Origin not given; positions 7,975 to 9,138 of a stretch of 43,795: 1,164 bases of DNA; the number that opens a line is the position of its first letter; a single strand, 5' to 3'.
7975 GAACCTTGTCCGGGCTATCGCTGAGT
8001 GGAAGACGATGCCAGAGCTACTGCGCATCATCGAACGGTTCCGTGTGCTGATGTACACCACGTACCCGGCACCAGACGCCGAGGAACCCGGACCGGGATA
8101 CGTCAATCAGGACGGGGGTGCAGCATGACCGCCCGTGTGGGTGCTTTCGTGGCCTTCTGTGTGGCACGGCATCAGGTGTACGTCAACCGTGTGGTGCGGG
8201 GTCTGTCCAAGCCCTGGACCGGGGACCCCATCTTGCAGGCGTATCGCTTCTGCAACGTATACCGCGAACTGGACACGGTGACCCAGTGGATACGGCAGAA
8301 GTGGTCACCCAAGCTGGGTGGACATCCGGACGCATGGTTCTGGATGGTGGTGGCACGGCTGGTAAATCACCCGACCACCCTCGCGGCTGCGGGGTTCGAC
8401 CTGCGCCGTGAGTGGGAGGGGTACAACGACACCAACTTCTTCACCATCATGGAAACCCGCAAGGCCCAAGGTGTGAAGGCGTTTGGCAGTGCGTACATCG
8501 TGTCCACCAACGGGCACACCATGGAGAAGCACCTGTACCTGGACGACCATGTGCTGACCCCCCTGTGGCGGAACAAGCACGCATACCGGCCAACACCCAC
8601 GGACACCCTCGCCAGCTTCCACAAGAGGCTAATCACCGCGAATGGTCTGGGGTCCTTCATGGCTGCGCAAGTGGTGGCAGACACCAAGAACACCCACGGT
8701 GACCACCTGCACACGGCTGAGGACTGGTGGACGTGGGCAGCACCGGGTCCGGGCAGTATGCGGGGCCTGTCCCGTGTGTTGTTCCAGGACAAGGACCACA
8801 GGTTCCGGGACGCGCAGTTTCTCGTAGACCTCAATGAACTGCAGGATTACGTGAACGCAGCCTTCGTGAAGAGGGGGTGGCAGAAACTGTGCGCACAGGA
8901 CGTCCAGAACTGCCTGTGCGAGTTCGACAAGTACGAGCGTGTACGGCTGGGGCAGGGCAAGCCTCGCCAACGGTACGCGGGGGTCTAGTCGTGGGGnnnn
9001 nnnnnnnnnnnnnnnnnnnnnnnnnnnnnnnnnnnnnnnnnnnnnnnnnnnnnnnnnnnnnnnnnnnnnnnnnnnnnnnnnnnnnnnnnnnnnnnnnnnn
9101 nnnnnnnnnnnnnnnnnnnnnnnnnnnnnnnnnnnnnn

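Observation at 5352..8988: Compact five-gene cluster resembling a minimal thymidine replacement/hypermodification pathway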

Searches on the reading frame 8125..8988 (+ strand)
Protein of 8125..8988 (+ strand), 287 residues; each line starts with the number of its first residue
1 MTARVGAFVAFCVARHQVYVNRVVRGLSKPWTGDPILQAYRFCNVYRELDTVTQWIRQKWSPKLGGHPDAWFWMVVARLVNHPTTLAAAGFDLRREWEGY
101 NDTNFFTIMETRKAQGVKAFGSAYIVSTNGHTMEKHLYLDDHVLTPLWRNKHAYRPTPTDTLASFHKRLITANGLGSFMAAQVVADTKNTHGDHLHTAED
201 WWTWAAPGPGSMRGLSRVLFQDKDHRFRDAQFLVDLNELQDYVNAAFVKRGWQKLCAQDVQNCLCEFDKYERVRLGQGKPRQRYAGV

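Call 3: search_protein_families(library=pfam, proteins=[window:8125-8988:+], max_evalue=0.01)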
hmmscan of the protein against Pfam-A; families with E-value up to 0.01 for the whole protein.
window:8125-8988:+ (287 aa): 1 family
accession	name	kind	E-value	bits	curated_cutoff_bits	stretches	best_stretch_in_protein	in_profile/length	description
PF18723.6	HMUDK_hel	-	8.7e-44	150.4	25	1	6-276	5-277/281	5-hmdU DNA kinase, helical domain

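Call 4: search_protein_families(library=phrogs, proteins=[window:8125-8988:+], max_evalue=0.001)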
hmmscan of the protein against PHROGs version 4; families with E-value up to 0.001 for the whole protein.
window:8125-8988:+ (287 aa): 1 family
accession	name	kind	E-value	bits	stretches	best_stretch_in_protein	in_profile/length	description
phrog_2396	-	unknown function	1.5e-52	180.3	1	2-284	4-317/331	-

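Call 19: find_homologous_proteins(query=window:8125-8988:+, max_evalue=0.001)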
Query window:8125-8988:+ (287 aa): 4431 proteins with E <= 0.001 among 6746 candidates; the best 120 are listed.
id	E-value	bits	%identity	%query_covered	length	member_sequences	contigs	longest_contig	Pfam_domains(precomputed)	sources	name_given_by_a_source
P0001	5.9e-202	687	100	100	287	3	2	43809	PF18723.7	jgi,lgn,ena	-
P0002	5.2e-127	441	69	98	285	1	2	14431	PF18723.7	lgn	-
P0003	3.4e-109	383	62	97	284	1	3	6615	PF18723.7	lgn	-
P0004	4.1e-107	376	62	97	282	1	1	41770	PF18723.7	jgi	jgi:hypothetical protein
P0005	2.3e-105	370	61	99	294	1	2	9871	PF18723.7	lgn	-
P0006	6.0e-105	369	61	97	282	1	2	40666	PF18723.7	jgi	jgi:hypothetical protein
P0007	1.0e-104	368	61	98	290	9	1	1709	PF18723.7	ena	-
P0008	2.1e-104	367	58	99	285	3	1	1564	PF18723.7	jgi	jgi:hypothetical protein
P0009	3.4e-100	353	58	99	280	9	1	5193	PF18723.7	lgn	-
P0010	4.9e-99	349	59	97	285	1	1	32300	PF18723.7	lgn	-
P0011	2.9e-97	343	56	100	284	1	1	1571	PF18723.7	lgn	-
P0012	1.9e-96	341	57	98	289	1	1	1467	PF18723.7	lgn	-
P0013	6.2e-95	336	56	98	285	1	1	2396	PF18723.7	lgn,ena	-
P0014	2.0e-93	331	56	100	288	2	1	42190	PF18723.7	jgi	jgi:hypothetical protein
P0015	8.2e-93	329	55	99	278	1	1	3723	PF18723.7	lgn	-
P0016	3.4e-91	324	55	97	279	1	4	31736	PF18723.7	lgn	-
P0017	4.2e-91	323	52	99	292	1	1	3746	PF18723.7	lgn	-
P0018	5.2e-91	323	56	98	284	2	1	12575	PF18723.7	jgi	jgi:hypothetical protein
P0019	4.9e-90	320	53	99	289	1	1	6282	PF18723.7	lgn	-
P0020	7.6e-90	319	57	99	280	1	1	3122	PF18723.7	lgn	-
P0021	5.2e-89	316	52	97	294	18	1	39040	PF18723.7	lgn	-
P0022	7.8e-88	313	51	99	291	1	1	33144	PF18723.7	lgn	-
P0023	1.4e-87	312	54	97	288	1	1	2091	PF18723.7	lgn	-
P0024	2.9e-87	311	53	97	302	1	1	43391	PF18723.7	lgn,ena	-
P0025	4.7e-87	310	52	99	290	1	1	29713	PF18723.7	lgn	-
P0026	8.1e-87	309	54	97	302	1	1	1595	PF18723.7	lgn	-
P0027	1.1e-86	309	54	98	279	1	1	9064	PF18723.7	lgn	-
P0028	3.6e-86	307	52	99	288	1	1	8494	PF18723.7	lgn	-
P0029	4.0e-86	307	52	99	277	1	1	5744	PF18723.7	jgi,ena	-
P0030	6.8e-86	306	54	98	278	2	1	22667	PF18723.7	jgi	jgi:hypothetical protein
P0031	1.4e-85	305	53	96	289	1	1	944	PF18723.7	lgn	-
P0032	2.0e-85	305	54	97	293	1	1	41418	PF18723.7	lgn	-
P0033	2.4e-85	304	52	97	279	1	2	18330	PF18723.7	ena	-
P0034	4.4e-85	303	54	99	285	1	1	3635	PF18723.7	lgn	-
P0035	1.9e-84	301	52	99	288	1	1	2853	PF18723.7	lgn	-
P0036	2.3e-84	301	52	100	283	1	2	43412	PF18723.7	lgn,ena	-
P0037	2.4e-84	301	53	99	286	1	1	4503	PF18723.7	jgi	jgi:hypothetical protein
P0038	3.1e-84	301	50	98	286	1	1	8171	PF18723.7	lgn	-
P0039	1.5e-83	298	52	97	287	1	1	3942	PF18723.7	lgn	-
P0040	1.9e-83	298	53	97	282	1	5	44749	PF18723.7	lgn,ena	-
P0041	2.5e-83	298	51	99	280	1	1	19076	PF18723.7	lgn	-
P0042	3.2e-83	297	50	98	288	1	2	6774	PF18723.7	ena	-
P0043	8.3e-83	296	54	97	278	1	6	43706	PF18723.7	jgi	jgi:hypothetical protein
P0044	9.1e-83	296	50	98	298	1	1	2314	PF18723.7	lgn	-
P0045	1.1e-82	296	53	99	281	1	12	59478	PF18723.7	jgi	jgi:hypothetical protein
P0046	1.4e-82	295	51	98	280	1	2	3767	PF18723.7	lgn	-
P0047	5.9e-82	293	52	99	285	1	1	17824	PF18723.7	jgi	jgi:hypothetical protein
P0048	8.4e-82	293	52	97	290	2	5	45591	PF18723.7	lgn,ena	-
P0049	1.1e-81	292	52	99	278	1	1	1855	PF18723.7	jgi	jgi:hypothetical protein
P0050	1.8e-81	292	51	98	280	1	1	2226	PF18723.7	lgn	-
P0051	1.8e-81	292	53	99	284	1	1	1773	PF18723.7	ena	-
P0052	2.2e-81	291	51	99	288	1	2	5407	PF18723.7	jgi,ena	jgi:hypothetical protein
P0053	3.0e-81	291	49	98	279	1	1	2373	PF18723.7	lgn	-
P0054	4.1e-81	290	51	99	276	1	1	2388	PF18723.7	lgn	-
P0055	4.2e-81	290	51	98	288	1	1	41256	PF18723.7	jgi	jgi:hypothetical protein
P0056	4.6e-81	290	51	98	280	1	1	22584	PF18723.7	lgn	-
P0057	5.6e-81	290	51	99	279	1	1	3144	PF18723.7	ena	-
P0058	5.7e-81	290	51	97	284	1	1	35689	PF18723.7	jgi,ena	-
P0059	6.9e-81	290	52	99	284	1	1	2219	PF18723.7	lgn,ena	-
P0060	9.6e-81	289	51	99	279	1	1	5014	PF18723.7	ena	-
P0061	9.9e-81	289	48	99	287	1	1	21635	PF18723.7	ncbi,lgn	-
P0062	1.3e-80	289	50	97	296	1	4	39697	PF18723.7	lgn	-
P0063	1.9e-80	288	49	100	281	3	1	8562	PF18723.7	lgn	-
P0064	2.3e-80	288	50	99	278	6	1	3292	PF18723.7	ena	-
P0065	3.1e-80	288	51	100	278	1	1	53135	PF18723.7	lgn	-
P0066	3.2e-80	288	48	98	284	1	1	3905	PF18723.7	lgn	-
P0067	3.7e-80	287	51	100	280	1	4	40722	PF18723.7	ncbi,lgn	-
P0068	4.5e-80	287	50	99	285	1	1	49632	PF18723.7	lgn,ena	-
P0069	5.4e-80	287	49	99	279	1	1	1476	PF18723.7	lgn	-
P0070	6.5e-80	286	49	99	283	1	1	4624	PF18723.7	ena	-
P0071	7.0e-80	286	48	98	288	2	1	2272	PF18723.7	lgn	-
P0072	8.3e-80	286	49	100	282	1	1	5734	PF18723.7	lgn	-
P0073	9.3e-80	286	52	99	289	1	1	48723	PF18723.7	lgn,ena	-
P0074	1.0e-79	286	48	99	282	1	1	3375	PF18723.7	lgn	-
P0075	1.1e-79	286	51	99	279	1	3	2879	PF18723.7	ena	-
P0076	1.1e-79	286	51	99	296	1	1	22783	PF18723.7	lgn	-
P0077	1.4e-79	285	52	99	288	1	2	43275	PF18723.7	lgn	-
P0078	1.5e-79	285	49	99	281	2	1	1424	PF18723.7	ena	-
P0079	1.7e-79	285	51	99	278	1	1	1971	PF18723.7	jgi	-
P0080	2.0e-79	285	50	99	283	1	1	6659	PF18723.7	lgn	-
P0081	2.3e-79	285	49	99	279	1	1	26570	PF18723.7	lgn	-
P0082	2.7e-79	284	52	99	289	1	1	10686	PF18723.7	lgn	-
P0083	3.5e-79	284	52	98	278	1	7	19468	PF18723.7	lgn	-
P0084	3.8e-79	284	50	97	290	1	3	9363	PF18723.7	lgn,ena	-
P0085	3.8e-79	284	51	99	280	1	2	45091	PF18723.7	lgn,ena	-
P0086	4.0e-79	284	48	100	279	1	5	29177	PF18723.7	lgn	-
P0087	4.1e-79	284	49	97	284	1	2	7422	PF18723.7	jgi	jgi:hypothetical protein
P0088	4.5e-79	284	49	99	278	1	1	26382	PF18723.7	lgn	-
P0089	4.6e-79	284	49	99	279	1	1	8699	PF18723.7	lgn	-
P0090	4.9e-79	284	53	91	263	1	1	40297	PF18723.7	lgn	-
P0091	5.3e-79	283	50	99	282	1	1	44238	PF18723.7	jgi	-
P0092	5.7e-79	283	49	99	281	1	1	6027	PF18723.7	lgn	-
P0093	5.7e-79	283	50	99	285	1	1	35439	PF18723.7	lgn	-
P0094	6.2e-79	283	50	99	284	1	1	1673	PF18723.7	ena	-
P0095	6.4e-79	283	51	98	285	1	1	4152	PF18723.7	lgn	-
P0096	6.6e-79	283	52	99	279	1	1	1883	PF18723.7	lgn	-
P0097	7.2e-79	283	49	97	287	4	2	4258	PF18723.7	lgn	-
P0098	9.0e-79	283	51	99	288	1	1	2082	PF18723.7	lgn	-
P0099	9.1e-79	283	49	100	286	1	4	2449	PF18723.7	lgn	-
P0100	9.8e-79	283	49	97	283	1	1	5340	PF18723.7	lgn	-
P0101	1.1e-78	283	50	100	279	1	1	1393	PF18723.7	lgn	-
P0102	1.2e-78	282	51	98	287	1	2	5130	PF18723.7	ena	-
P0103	1.5e-78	282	49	99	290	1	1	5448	PF18723.7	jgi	jgi:hypothetical protein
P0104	1.6e-78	282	49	99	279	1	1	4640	PF18723.7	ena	-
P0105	1.8e-78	282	51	99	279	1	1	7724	PF18723.7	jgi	jgi:hypothetical protein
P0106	1.9e-78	282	48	97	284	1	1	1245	PF18723.7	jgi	jgi:hypothetical protein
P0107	2.0e-78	282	49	99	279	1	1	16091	PF18723.7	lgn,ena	-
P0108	2.3e-78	281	51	98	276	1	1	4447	PF18723.7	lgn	-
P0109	2.3e-78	281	48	99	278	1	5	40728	PF18723.7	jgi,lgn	jgi:hypothetical protein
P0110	2.4e-78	281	51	99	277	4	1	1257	PF18723.7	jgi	jgi:hypothetical protein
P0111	2.6e-78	281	49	99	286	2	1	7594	PF18723.7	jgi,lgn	-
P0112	2.7e-78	281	50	97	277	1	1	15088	PF18723.7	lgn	-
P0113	2.7e-78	281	49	99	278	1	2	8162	PF18723.7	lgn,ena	-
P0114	2.8e-78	281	51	99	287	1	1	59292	PF18723.7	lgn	-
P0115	3.2e-78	281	51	99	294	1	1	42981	PF18723.7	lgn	-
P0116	3.6e-78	281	48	100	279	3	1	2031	PF18723.7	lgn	-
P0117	4.0e-78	281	49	98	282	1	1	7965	PF18723.7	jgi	jgi:hypothetical protein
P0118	4.2e-78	281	49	99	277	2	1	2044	PF18723.7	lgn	-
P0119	5.5e-78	280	49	100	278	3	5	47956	PF18723.7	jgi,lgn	jgi:hypothetical protein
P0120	5.9e-78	280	50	98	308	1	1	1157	PF18723.7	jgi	jgi:hypothetical protein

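Call 21: find_encoding_contigs(protein=P0001, flank=10000, max_places=3)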
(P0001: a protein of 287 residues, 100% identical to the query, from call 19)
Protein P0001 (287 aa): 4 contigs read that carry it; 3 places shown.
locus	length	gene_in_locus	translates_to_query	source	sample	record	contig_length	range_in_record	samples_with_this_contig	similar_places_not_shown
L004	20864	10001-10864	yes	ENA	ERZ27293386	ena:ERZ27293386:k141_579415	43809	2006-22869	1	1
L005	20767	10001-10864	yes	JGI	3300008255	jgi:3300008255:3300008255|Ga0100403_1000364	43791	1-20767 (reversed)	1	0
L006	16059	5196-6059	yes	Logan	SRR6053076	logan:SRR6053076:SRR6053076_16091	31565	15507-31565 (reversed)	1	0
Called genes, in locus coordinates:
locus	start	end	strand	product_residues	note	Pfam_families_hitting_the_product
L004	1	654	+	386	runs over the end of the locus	PF10926:DUF2800, PF12705:PDDEXK_1 (weak)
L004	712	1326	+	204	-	PF10991:Enc34_ssDNA-bd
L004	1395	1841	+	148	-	-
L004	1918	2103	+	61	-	-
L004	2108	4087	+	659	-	PF00476:DNA_pol_A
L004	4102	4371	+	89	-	-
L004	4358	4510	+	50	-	-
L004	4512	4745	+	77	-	-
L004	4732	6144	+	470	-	PF00176:SNF2-rel_dom, PF04851:ResIII (weak), PF00270:DEAD (weak)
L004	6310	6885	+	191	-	-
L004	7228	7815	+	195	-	-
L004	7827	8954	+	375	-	PF00303:Thymidylat_synt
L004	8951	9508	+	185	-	PF12917:YfbR-like, PF13023:HD_3 (faint)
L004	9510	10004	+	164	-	-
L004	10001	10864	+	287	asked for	PF18723:HMUDK_hel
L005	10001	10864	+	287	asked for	PF18723:HMUDK_hel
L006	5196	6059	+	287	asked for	PF18723:HMUDK_hel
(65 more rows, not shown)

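Call 27: search_dna_similar(query=window:8125-8988:+, collection=phages, mode=protein, max_rows=60, rows=spread, max_evalue=0.001)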
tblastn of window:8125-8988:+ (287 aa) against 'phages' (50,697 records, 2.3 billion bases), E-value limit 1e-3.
Records with a match: 109; places in all: 111; records where one place covers at least 80% of the query: 96.
Best place of each record, by identity: <60% 109.
By first word of the organism name: Pseudomonas 70; Bordetella 9; Dickeya 8; Bacillus 5; Rhizobium 3; Ralstonia 3; Stenotrophomonas 2; Acinetobacter 2; Delftia 2; Sphaerotilus 1; and 4 more.
By host as written in the record: Pseudomonas aeruginosa 27; Pseudomonas aeruginosa PAO1 22; - 12; Bordetella bronchiseptica ATCC 10580 9; Pseudomonas sp. 5; Pseudomonas aeruginosa PA14 4; Dickeya solani 3; Pseudomonas aeruginosa strain PAO9505 2; and 20 more.
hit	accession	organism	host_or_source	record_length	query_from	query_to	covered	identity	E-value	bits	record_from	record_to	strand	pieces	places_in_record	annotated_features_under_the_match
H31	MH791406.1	Pseudomonas phage PaSz-4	Pseudomonas aeruginosa PAO1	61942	2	284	99%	36.2%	2e-43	163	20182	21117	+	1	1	hypothetical protein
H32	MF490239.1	Pseudomonas phage vB_PaeS_S218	-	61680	2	284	99%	35.7%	1e-44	167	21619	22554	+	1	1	hypothetical protein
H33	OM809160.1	Pseudomonas phage 185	Pseudomonas aeruginosa PAO1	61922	2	284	99%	35.6%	3e-44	166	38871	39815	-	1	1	record has no annotation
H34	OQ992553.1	Pseudomonas phage Clover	Pseudomonas aeruginosa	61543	1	284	99%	35.3%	4e-44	165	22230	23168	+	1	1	hypothetical protein (x2)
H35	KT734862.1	Pseudomonas phage PAE1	Pseudomonas aeruginosa strain PAO9505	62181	2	284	99%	35.4%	1e-44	167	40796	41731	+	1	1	hypothetical protein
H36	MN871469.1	Pseudomonas phage Pa-S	Pseudomonas aeruginosa PAO1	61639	2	284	99%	35.4%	3e-44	166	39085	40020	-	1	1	record has no annotation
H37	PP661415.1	Pseudomonas phage Rocky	Pseudomonas aeruginosa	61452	2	284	99%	35.4%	3e-44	166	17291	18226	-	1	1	hypothetical protein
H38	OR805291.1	Pseudomonas phage Aergia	Pseudomonas aeruginosa PAO1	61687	2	284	99%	35.3%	2e-44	166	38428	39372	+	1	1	hypothetical protein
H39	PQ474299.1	Pseudomonas phage BL8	Pseudomonas aeruginosa PA14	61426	2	284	99%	35.2%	2e-44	166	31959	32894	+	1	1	hypothetical protein (x2)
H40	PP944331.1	Pseudomonas phage JM2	Pseudomonas aeruginosa PAO1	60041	1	284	99%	35.1%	3e-44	166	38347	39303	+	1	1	hypothetical protein | terminase small subunit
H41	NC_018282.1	Pseudomonas phage MP1412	Pseudomonas aeruginosa PAO1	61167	2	284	99%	35.2%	2e-44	166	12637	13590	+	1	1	hypothetical protein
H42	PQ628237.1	Pseudomonas phage vanta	Pseudomonas aeruginosa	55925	2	284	99%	35.1%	3e-44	166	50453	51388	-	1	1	hypothetical protein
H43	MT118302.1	Pseudomonas phage Epa38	Pseudomonas sp.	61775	2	284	99%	35.1%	5e-44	165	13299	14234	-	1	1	hypothetical protein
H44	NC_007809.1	Pseudomonas phage M6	Pseudomonas aeruginosa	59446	2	284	99%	35.1%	7e-44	164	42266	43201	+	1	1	hypothetical protein ORF055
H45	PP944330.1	Pseudomonas phage phi_M6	Pseudomonas aeruginosa PAO1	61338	2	284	99%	35.1%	7e-44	164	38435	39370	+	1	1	hypothetical protein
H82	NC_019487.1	Bacillus phage SP-10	-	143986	13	270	90%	22.8%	2e-7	58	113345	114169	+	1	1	terminase small subunit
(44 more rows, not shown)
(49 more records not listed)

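Call 36: get_annotated_region(hit=H82, flank=6000)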
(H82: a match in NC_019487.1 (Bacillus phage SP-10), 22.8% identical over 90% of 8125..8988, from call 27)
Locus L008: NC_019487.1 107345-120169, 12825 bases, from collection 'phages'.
description: Bacillus phage SP10, complete genome.
organism: Bacillus phage SP-10 (NCBI taxid 941058)
taxonomy: Viruses; Duplodnaviria; Heunggongvirae; Uroviricota; Caudoviricetes; Herelleviridae; Spounavirinae
host: -; source: -; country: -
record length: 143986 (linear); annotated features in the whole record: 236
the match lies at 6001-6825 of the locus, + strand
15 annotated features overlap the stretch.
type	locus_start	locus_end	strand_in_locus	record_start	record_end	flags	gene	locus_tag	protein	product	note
CDS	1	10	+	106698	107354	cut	-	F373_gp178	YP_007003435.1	transcriptional regulator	BS_SP10_178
CDS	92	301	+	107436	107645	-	-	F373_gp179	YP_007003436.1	hypothetical protein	BS_SP10_179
CDS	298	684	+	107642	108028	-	-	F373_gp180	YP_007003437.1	hypothetical protein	BS_SP10_180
CDS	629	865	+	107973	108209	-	-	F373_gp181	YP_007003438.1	hypothetical protein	BS_SP10_181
CDS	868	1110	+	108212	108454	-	-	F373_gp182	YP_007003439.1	hypothetical protein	BS_SP10_182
CDS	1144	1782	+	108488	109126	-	-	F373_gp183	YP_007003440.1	hypothetical protein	BS_SP10_183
CDS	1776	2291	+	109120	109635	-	-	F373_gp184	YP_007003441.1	hypothetical protein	BS_SP10_184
CDS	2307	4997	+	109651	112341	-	-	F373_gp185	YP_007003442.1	hypothetical protein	BS_SP10_185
CDS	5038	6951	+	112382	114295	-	-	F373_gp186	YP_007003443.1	terminase small subunit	BS_SP10_186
CDS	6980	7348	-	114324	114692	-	-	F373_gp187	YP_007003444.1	hypothetical protein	BS_SP10_187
CDS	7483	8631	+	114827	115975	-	-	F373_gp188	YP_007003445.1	thymidylate synthase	BS_SP10_188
CDS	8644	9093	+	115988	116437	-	-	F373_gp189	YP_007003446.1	replication protein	BS_SP10_189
CDS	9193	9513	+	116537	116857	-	-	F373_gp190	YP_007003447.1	DNA binding protein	BS_SP10_190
CDS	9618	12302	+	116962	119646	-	-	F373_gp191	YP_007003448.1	DNA polymerase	BS_SP10_191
CDS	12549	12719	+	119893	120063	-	-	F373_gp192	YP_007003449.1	hypothetical protein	BS_SP10_192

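Call 38: search_protein_families(library=pfam, proteins=[L008:5038-6951:+], max_evalue=0.01)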
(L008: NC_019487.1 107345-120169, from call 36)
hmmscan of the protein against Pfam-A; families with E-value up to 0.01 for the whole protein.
L008:5038-6951:+ (637 aa): 2 families
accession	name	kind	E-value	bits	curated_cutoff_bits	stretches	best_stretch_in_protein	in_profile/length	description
PF18723.6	HMUDK_hel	-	2.4e-44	152.3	25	1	313-598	3-273/281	5-hmdU DNA kinase, helical domain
PF18748.7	HMUDK_HMUD1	-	2.8e-23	82.9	27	1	35-193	19-173/196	5-hmdU DNA kinase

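Call 40: find_related_loci(query=window:8125-8988:+, collection=viral_contigs, flank=10000)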
Query window:8125-8988:+ (287 aa) in viral_contigs; peptide patterns used: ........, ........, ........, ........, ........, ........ (x = any residue, [..] = any of these).
6 stretches matched a pattern; 4 encode a relative of the query (tblastn E <= 1e-3); 4 distinct loci.
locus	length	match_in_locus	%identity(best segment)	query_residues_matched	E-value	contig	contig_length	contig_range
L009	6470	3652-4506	48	4-287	2e-78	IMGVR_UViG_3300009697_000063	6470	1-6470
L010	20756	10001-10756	40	26-287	1e-50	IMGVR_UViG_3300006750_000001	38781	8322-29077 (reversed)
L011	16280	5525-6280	40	26-287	1e-50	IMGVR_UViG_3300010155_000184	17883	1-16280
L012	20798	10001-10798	40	8-286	3e-50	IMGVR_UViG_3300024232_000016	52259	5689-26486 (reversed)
